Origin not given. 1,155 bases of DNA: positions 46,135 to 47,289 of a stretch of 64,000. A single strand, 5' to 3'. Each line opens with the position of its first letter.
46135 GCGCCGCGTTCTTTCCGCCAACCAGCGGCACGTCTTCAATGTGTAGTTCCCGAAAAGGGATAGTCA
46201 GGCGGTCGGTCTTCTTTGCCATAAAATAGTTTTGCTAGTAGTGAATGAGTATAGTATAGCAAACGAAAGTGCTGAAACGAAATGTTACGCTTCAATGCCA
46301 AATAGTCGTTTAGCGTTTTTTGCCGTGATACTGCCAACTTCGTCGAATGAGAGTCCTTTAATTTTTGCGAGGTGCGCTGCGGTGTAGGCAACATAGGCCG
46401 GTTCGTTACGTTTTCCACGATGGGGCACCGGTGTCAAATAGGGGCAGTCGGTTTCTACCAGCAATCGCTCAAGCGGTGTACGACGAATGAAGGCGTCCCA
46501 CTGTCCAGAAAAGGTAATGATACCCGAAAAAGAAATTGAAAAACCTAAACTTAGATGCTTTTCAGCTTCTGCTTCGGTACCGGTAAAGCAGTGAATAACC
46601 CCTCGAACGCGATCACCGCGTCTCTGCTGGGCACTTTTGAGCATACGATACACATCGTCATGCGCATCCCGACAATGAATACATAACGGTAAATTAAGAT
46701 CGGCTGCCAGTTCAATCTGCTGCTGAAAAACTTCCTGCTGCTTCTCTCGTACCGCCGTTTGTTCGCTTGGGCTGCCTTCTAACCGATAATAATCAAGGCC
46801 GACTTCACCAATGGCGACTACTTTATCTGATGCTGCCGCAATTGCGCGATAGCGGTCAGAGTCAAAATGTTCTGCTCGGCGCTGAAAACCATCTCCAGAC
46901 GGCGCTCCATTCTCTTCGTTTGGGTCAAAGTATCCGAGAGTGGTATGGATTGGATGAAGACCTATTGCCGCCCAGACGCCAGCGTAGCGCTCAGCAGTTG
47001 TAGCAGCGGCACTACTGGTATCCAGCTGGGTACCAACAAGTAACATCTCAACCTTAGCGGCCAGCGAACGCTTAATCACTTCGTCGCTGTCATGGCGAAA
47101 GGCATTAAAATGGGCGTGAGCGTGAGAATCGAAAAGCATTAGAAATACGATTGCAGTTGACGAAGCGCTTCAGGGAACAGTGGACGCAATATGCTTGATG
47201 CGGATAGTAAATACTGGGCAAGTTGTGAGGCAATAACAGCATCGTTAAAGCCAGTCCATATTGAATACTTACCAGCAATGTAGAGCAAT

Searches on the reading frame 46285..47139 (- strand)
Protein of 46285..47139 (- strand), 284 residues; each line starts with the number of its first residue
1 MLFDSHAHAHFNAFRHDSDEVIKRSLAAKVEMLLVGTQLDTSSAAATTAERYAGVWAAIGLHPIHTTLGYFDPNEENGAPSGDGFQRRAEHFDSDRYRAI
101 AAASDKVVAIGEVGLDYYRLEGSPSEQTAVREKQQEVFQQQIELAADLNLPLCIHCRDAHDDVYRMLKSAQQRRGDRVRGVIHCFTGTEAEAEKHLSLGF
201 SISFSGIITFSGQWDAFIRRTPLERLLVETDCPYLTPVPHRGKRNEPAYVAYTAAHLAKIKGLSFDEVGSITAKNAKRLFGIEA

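Call 16: search_protein_families(library=pfam, proteins=[window:46285-47139:-])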
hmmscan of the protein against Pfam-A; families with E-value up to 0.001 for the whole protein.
window:46285-47139:- (284 aa): 2 families
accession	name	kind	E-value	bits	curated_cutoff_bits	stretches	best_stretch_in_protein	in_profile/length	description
PF01026.27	TatD_DNase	-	2.9e-78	263.2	27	1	3-281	1-253/253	TatD related DNase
PF07969.17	Amidohydro_3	-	0.00028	20.9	29.7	1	116-216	238-343/472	Amidohydrolase family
